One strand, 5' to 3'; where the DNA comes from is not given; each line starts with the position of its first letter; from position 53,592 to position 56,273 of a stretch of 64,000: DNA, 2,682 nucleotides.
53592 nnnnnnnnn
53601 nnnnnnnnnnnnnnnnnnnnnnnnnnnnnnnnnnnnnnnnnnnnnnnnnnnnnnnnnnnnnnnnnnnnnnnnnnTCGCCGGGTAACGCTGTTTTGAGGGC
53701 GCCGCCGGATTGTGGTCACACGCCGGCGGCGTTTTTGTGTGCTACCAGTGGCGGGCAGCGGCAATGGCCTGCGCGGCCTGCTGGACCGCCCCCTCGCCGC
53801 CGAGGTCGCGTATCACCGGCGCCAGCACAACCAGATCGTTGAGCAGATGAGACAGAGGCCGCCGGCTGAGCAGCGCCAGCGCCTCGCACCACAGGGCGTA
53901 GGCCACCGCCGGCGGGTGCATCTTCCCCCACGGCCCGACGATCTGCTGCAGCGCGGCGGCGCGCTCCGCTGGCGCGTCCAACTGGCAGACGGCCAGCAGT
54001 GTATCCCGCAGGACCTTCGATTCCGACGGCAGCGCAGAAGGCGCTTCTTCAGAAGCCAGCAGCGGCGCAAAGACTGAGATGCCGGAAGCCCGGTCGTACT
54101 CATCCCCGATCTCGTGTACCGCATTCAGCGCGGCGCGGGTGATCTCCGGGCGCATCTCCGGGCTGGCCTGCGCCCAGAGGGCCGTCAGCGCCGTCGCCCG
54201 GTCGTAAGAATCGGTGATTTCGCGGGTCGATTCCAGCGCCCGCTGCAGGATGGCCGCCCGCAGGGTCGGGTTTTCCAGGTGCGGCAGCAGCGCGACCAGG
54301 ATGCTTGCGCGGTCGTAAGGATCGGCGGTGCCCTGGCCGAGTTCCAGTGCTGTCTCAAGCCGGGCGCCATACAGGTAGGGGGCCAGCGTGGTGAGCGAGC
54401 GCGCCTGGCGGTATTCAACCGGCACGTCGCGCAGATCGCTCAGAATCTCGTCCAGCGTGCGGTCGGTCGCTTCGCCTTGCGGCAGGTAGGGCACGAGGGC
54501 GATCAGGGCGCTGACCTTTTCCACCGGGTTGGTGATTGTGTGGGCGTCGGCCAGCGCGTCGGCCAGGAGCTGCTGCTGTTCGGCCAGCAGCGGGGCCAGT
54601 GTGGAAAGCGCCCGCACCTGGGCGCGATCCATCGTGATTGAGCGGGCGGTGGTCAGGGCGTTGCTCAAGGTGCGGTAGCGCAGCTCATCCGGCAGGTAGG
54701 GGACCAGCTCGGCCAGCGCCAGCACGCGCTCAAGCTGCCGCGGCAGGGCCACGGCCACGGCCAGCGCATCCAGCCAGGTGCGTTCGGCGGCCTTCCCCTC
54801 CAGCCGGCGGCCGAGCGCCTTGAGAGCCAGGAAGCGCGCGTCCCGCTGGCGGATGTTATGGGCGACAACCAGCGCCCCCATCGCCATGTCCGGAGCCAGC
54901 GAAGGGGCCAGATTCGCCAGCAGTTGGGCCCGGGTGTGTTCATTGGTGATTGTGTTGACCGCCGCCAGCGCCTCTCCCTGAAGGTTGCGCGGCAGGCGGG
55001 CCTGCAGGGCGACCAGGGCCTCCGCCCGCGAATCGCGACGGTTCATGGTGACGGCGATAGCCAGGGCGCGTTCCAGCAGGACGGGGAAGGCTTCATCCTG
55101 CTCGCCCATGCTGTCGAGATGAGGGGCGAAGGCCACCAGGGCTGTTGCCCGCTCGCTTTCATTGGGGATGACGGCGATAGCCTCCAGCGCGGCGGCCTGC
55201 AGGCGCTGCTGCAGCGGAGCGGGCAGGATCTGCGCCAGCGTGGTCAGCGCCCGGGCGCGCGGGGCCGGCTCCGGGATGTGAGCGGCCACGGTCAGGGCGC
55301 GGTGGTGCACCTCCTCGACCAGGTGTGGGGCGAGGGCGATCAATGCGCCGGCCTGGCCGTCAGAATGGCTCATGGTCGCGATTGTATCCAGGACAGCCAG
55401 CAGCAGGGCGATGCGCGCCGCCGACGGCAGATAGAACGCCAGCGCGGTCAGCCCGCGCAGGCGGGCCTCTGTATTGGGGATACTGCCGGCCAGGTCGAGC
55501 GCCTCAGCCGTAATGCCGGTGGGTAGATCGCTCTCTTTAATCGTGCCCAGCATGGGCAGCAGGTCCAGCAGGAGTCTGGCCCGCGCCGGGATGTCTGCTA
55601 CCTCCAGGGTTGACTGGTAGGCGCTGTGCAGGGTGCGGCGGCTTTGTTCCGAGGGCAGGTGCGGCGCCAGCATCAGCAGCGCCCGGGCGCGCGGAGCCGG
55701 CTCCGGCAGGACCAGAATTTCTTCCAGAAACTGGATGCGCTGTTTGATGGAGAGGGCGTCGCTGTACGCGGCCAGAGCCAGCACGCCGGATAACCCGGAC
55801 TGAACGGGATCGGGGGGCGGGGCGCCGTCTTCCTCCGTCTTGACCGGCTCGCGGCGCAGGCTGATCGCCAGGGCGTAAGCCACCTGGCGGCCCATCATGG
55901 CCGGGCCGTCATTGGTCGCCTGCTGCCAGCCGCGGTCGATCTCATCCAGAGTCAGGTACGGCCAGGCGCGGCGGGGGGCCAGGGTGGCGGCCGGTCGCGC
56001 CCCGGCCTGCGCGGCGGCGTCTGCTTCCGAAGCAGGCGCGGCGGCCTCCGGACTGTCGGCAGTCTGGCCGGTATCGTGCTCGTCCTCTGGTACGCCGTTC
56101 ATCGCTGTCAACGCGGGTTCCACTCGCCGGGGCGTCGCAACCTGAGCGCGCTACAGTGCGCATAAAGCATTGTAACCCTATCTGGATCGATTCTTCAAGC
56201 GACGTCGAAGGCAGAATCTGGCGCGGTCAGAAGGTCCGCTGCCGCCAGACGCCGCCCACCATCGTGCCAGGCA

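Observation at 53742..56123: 793-aa protein made of ~17 tandem '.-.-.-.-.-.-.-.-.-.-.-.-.' helical repeats, convergent with the Che operon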

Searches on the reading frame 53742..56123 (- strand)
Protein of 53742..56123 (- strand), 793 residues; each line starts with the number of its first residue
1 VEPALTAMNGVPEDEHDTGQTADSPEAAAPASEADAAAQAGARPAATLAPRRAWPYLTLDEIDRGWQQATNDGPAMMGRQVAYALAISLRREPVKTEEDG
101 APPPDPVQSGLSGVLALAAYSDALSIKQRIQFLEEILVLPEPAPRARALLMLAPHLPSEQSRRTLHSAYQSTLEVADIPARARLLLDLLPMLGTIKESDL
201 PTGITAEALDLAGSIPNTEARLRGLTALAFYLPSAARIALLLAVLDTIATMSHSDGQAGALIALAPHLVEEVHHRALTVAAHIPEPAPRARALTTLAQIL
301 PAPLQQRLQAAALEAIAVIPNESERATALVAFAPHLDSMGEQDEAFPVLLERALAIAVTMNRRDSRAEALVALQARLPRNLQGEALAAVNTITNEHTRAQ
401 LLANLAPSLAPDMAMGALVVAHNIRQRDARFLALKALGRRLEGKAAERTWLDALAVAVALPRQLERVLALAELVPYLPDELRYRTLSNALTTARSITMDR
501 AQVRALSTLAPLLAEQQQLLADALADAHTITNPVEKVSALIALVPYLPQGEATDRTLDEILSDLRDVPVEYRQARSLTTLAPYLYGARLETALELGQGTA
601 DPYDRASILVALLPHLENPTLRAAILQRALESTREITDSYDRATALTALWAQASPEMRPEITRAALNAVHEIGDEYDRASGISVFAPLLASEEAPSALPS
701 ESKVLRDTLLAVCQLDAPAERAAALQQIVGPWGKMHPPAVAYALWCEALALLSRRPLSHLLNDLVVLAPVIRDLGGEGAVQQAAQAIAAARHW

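Call 3: search_protein_families(library=pfam, proteins=[window:53742-56123:-], max_evalue=10)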
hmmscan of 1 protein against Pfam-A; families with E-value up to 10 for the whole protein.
window:53742-56123:- (793 aa): 0 families

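Call 4: search_protein_families(library=ncbifam, proteins=[window:53742-56123:-], max_evalue=10)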
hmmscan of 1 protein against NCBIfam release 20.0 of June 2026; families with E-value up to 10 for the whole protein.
window:53742-56123:- (793 aa): 0 families
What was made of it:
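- Checked: It has no NTPase or effector domain (calls 3, 4).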

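Call 5: search_solved_structures(query=window:53742-56123:-, max_evalue=10)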
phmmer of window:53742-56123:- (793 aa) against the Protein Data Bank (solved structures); distinct sequences matched with E-value up to 10: 1.
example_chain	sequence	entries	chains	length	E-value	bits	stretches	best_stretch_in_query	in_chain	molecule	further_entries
5apx_A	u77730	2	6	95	1.3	10.7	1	199-273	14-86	GENERAL CONTROL PROTEIN GCN4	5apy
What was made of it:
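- Tried and rejected: phmmer of REP against PDB gave only a coiled-coil artefact, GCN4 at E = 1.3 (call 5).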

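Call 8: find_homologous_proteins(query=window:53742-56123:-, max_evalue=0.001)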
Query window:53742-56123:- (793 aa): 49 proteins with E <= 0.001 among 8000 candidates.
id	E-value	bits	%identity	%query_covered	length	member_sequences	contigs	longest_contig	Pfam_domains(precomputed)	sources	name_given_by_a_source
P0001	0.0e+0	1642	100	99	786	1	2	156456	-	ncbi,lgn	-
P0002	2.2e-270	917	63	93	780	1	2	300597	-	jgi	jgi:hypothetical protein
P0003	2.6e-264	897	62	93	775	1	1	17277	-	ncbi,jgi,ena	-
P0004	8.3e-264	896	62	93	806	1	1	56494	-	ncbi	-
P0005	3.2e-259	880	62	93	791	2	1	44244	-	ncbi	-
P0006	2.9e-258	877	60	93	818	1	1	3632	-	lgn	-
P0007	2.6e-252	858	59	93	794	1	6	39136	-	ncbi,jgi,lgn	jgi:hypothetical protein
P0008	1.0e-249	849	60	93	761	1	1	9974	-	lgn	-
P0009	6.7e-243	827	57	99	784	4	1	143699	-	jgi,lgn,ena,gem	-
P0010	2.9e-242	824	60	93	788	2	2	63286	-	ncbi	-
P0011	3.9e-242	824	59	93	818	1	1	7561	-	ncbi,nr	ncbi:MAG: hypothetical protein JW910_21985 [Anaerolineae bacterium]|nr:hypothetical protein [Anaerol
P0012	1.5e-234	799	56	93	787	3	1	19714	-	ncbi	-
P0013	4.2e-227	774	55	98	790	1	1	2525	-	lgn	-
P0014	8.1e-222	757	55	96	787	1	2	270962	-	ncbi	-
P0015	8.3e-221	753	58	88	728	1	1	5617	-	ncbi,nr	ncbi:MAG: hypothetical protein JXN59_08955, partial [Anaerolineae bacterium]|nr:hypothetical protein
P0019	2.0e-189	650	49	99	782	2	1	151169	-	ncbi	ncbi:MAG: hypothetical protein Kow0077_10850 [Anaerolineae bacterium]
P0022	3.6e-110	388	37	91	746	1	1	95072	-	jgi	jgi:hypothetical protein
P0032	1.4e-56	211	30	71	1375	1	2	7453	PF00931.29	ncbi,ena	-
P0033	5.6e-52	195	35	55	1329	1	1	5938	PF00931.29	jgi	jgi:hypothetical protein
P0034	2.9e-45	173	28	94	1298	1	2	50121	PF14771.12,PF13191.13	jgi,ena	-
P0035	7.8e-36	142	31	59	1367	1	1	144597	PF24883.3,PF05729.19,PF13191.13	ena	-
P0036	2.3e-34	137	31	73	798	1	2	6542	-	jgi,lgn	jgi:hypothetical protein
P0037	5.5e-34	136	29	66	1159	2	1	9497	-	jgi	jgi:hypothetical protein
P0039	3.9e-23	100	26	83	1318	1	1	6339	PF24883.3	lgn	-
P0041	2.8e-20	91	30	66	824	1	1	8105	-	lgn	-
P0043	2.7e-19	87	28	70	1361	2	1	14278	-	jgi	jgi:hypothetical protein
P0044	2.4e-11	61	29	41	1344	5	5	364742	PF17908.7,PF13271.12,PF00931.29,PF13191.13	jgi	jgi:hypothetical protein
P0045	5.9e-10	57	27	88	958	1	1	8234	-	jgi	jgi:hypothetical protein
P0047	3.2e-7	47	30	47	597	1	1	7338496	-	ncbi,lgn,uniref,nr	ncbi:hypothetical protein OG799_05335 [Micromonospora sp. NBC_00898]|uniref:hypothetical protein n=1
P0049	6.0e-6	43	30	12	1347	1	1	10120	PF21296.4,PF13676.12,PF00931.29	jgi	jgi:hypothetical protein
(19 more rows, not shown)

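Call 16: find_encoding_contigs(protein=P0002, flank=8000, max_places=2)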
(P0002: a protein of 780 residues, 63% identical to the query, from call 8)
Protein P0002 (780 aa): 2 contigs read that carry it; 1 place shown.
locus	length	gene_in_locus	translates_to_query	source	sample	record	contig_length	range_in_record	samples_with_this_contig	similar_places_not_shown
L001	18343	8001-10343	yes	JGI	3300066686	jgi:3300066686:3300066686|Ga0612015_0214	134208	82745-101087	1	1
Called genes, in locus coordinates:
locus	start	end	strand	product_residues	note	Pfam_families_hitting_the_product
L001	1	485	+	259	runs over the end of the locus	-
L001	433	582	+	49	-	-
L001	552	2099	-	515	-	PF13231:PMT_2 (weak)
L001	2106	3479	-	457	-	PF01695:IstB_IS21, PF13521:AAA_28 (faint), PF04851:ResIII (faint), PF00308:Bac_DnaA (weak), PF02367:TsaE (faint), PF10923:BrxC_BrxD (faint), PF01695:IstB_IS21, PF00308:Bac_DnaA (weak), +6 more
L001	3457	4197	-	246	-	PF07261:DnaB_2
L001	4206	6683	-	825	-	PF00772:DnaB, PF03796:DnaB_C, PF14890:Intein_splicing (weak), PF03796:DnaB_C, PF13481:AAA_25 (weak), PF14890:Intein_splicing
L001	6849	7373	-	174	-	PF02577:BFN_dom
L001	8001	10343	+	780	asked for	-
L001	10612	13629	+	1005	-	PF16927:HisKA_7TM, PF00989:PAS, PF08448:PAS_4, PF01590:GAF, PF13185:GAF_2, PF00512:HisKA, PF02518:HATPase_c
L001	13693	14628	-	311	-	PF00072:Response_reg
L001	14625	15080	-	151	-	PF01584:CheW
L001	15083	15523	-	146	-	-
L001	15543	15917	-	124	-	PF00072:Response_reg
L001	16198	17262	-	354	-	PF00072:Response_reg, PF01339:CheB_methylest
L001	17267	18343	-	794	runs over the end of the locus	PF01627:Hpt, PF02518:HATPase_c, PF01584:CheW, PF00072:Response_reg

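Call 17: find_encoding_contigs(protein=P0019, flank=8000, max_places=2)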
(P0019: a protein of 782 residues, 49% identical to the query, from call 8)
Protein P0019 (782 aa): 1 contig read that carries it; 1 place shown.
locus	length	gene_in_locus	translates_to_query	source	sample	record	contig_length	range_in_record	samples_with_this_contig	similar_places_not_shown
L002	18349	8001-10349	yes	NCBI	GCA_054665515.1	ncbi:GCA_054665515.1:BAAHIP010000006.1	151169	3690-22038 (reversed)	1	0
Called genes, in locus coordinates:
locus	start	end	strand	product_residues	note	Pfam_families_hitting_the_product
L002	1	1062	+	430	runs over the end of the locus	PF13231:PMT_2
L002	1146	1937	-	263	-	PF04519:Bactofilin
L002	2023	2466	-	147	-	-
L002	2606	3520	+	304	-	-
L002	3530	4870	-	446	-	PF01695:IstB_IS21, PF13191:AAA_16 (faint), PF00308:Bac_DnaA (weak), PF00158:Sigma54_activat (faint), PF02367:TsaE (faint), PF00004:AAA (weak), PF00308:Bac_DnaA (weak), PF01695:IstB_IS21, +11 more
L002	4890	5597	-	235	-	PF07261:DnaB_2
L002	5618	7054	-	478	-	PF00772:DnaB, PF03796:DnaB_C, PF13481:AAA_25, PF06745:ATPase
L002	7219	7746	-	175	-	PF02577:BFN_dom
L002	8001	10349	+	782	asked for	-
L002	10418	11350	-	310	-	PF00072:Response_reg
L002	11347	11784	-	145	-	PF01584:CheW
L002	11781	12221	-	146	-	-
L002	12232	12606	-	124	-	PF00072:Response_reg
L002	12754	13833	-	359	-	PF00072:Response_reg, PF01339:CheB_methylest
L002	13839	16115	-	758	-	PF01627:Hpt, PF02518:HATPase_c, PF01584:CheW, PF00072:Response_reg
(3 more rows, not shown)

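Call 18: find_encoding_contigs(protein=P0022, flank=8000, max_places=2)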
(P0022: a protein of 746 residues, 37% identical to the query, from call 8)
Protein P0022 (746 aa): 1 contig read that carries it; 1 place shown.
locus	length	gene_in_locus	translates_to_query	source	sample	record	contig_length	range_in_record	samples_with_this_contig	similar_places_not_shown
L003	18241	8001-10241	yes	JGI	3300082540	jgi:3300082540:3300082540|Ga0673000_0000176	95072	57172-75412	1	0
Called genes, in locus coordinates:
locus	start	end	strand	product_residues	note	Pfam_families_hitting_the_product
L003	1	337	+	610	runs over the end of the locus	PF00772:DnaB, PF13481:AAA_25 (faint), PF03796:DnaB_C, PF14890:Intein_splicing, PF03796:DnaB_C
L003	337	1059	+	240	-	PF07261:DnaB_2 (weak)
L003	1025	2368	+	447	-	PF01695:IstB_IS21, PF00308:Bac_DnaA, PF20720:nSTAND3 (faint), PF00004:AAA (weak), PF07728:AAA_5 (faint), PF01695:IstB_IS21, PF00308:Bac_DnaA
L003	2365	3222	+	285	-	PF13302:Acetyltransf_3 (weak), PF00583:Acetyltransf_1, PF13673:Acetyltransf_10, PF13508:Acetyltransf_7, PF08445:FR47 (weak)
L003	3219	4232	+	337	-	PF02826:2-Hacid_dh_C, PF03446:NAD_binding_2, PF03807:F420_oxidored (weak), PF07991:KARI_N, PF01450:KARI_C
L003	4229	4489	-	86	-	PF03600:CitMHS (weak)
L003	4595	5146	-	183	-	PF05685:Uma2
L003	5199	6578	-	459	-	PF02878:PGM_PMM_I, PF02879:PGM_PMM_II, PF02880:PGM_PMM_III, PF00408:PGM_PMM_IV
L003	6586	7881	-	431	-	PF00483:NTP_transferase, PF12804:NTP_transf_3, PF25087:GMPPB_C, PF00132:Hexapep (faint), PF25084:LbH_EIF2B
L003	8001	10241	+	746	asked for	-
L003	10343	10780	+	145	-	-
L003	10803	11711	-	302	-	PF00072:Response_reg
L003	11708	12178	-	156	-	PF01584:CheW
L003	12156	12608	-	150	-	-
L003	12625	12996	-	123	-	PF00072:Response_reg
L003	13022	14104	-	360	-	PF00072:Response_reg, PF01339:CheB_methylest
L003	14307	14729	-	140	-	PF01850:PIN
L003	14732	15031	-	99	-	-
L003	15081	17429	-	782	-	-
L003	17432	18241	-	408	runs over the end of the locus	PF00015:MCPsignal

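Call 19: search_protein_representatives(protein=window:53742-56123:-)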
Query: 793 residues. Proteins with E-value up to 0.001 (for the whole library): 2652; up to 1e-10: 1397; up to 1e-30: 392. The best 150 are listed.
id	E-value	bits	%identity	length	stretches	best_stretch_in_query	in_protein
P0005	1.0e-259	880.4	61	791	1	27-793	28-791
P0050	3.2e-97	343.3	36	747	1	62-781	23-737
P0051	2.7e-95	336.9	58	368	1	499-793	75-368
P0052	1.2e-94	334.8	36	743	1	80-788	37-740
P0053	2.8e-93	330.2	34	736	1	59-787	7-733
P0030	9.1e-93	328.5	36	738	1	73-787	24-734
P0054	1.3e-92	328.1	33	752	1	67-785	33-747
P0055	1.0e-91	325.1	34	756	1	112-785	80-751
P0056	2.0e-91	324.1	35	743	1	67-786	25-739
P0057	2.0e-89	317.5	33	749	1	117-785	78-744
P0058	1.0e-88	315.2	36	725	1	64-786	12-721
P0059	4.9e-87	309.6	34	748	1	69-783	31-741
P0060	2.5e-86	307.3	35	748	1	63-783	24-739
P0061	8.3e-86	305.5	36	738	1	68-787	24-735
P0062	3.4e-85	303.5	35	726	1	63-784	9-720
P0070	1.2e-81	291.8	36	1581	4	384-681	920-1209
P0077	1.3e-75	271.8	37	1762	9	465-702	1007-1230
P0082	1.4e-74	268.4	38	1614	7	453-793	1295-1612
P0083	8.0e-74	265.9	34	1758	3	227-643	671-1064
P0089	1.7e-70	254.9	40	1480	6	352-552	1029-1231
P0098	4.9e-62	227.0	34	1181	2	277-787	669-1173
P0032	4.4e-57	210.6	38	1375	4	276-613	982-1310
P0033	1.8e-52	195.4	38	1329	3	257-660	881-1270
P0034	9.4e-46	173.1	36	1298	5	261-550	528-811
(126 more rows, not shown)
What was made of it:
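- Homology to STAND sensor arms: 2,652 clusters, 392 of them at E<1e-30 (call 19).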

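Call 21: search_protein_families(library=pfam, proteins=[P0070, P0077, P0082, P0083, P0089, P0098], max_evalue=0.001)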
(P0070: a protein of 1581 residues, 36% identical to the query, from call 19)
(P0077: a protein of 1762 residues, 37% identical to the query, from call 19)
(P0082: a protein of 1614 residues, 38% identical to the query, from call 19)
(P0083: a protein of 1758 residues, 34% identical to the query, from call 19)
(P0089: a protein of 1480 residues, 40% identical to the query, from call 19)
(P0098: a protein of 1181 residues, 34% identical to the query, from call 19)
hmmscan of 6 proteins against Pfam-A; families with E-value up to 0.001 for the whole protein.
P0070 (1581 aa): 3 families
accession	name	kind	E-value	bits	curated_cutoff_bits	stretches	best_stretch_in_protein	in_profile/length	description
PF13191.12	AAA_16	-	7.9e-09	36.7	32.6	1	230-354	2-144/167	AAA ATPase domain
PF24883.2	NPHP3_N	-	1.9e-06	28.6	24.8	1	235-354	5-136/164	Nephrocystin 3, N-terminal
PF19956.5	EAD2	-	0.00064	20.4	23.8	0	852-881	2-31/81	Effector-associated domain 2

P0077 (1762 aa): 4 families
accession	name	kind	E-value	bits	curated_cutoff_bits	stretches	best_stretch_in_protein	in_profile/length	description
PF00931.28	NB-ARC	-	1.3e-19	70.9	23.5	1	79-259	19-206/248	NB-ARC domain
PF02845.22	CUE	-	3.3e-09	36.6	21.1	0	1264-1287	3-26/42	CUE domain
PF14081.11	DUF4262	-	0.00024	21.7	28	0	1173-1236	38-100/127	Domain of unknown function (DUF4262)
PF13401.12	AAA_22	-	0.0008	20.2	27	0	84-170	8-93/130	AAA domain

P0082 (1614 aa): 3 families
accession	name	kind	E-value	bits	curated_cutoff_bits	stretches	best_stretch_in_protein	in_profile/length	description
PF00931.28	NB-ARC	-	8.5e-22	78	23.5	1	121-323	18-227/248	NB-ARC domain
PF02845.22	CUE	-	4e-05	23.6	21.1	0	1443-1463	4-24/42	CUE domain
PF06060.18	Mesothelin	-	0.00089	18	25.8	0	601-755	54-205/624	Mesothelin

P0083 (1758 aa): 3 families
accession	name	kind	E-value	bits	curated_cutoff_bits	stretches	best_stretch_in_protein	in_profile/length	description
PF00931.28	NB-ARC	-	4.4e-18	65.9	23.5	1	275-444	20-202/248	NB-ARC domain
PF13401.12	AAA_22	-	0.00031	21.5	27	0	277-362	9-93/130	AAA domain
PF17908.6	APAF1_C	-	0.00043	20.7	22.8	0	578-628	1-52/135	APAF-1 helical domain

P0089 (1480 aa): 4 families
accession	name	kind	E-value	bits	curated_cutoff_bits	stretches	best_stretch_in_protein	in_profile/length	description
PF13401.12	AAA_22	-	0.00017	22.4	27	0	63-166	4-95/130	AAA domain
PF00620.32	RhoGAP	-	0.00028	21.2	24.5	0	918-956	72-109/148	RhoGAP domain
PF02284.21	COX5A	-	0.00053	20.5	24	0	1129-1175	43-87/103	Cytochrome c oxidase subunit Va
PF05729.18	NACHT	-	0.0008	19.7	26.7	0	67-199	3-138/167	NACHT domain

P0098 (1181 aa): 2 families
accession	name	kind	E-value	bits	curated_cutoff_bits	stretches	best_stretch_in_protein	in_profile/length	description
PF05729.18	NACHT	-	9.9e-10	38.9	26.7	1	52-216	9-166/167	NACHT domain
PF24883.2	NPHP3_N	-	2.1e-05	25.2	24.8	1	35-166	13-150/164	Nephrocystin 3, N-terminal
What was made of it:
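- On TPR / Sel1 / PPR / ARM repeats: Six STAND relatives also show no significant TPR, HEAT or ARM match anywhere, including their arrays (call 21).
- N-terminal NB-ARC, NACHT or AAA_16 domains in relatives (calls 8, 21).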

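Call 23: predict_structure(alignment_id=A1)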
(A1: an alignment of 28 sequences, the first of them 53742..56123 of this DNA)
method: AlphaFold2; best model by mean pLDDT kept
length: 793 residues; sequences in the alignment: 28
mean_pLDDT: 88.1   pTM: 0.75
mean pLDDT of the five models: 88.1, 87.0, 85.2, 84.9, 84.6
residues with pLDDT >= 90: 570; 70-90: 137; 50-70: 25; < 50: 61
segments of 3 or more residues with pLDDT < 50: 4-52, 97-100
pLDDT, mean of each block of 10 residues (from residue 1): 34 36 38 38 37 65 86 89 89 57 53 86 91 92 93 88 90 93 94 72 86 96 95 85 96 97 93 91 97 95 88 97 98 92 90 97 97 92 96 97 96 95 98 97 95 98 98 96 98 98 98 97 98 97 97 97 95 97 96 97 98 95 96 98 97 92 96 98 93 62 90 91 93 83 90 90 93 92 88 71
secondary structure, 60 per line:
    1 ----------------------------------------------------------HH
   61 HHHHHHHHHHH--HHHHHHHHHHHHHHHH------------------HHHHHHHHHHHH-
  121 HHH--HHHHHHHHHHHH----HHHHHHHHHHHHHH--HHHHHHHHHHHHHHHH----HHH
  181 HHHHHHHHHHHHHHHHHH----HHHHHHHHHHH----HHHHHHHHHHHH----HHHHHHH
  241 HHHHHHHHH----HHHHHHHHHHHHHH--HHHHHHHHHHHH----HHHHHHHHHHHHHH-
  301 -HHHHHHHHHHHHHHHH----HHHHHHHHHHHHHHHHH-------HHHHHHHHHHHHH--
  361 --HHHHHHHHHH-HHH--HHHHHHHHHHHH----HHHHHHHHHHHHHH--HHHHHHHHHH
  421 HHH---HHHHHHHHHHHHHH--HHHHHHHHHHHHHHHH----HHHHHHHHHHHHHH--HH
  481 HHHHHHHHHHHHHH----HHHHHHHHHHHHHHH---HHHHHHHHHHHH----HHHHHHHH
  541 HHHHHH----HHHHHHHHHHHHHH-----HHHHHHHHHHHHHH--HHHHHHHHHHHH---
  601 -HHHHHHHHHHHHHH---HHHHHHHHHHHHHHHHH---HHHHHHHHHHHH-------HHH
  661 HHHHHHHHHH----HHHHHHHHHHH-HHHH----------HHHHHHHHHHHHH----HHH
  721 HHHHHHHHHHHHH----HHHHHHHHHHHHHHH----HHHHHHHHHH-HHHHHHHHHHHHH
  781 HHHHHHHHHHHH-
elements in order (helices of 4 or more, strands of 3 or more residues): H59-71 H74-89 H108-119 H126-137 H142-155 H158-173 H178-198 H203-213 H218-229 H234-249 H254-267 H270-281 H286-299 H302-317 H322-338 H346-358 H363-372 H379-390 H395-408 H411-423 H427-440 H443-458 H463-476 H479-494 H499-513 H517-528 H533-546 H551-564 H570-583 H586-597 H602-615 H619-635 H639-650 H658-670 H675-685 H687-690 H701-713 H718-733 H738-752 H757-766 H768-792
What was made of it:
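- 55968..56123 (-): aa 1-52: acidic N-terminal tail, not conserved and predicted disordered. pLDDT below 50 for aa 4-52 (call 23).
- On HEAT repeat (Pfam PF02985, PF13646, PF03130, PF13513): The AF2 model has 20 hairpins at pLDDT 88 (call 23).
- Structure: AF2 pLDDT 88 and pTM 0.75, with 40 helices (call 23). The AF2 model is confident (call 23).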
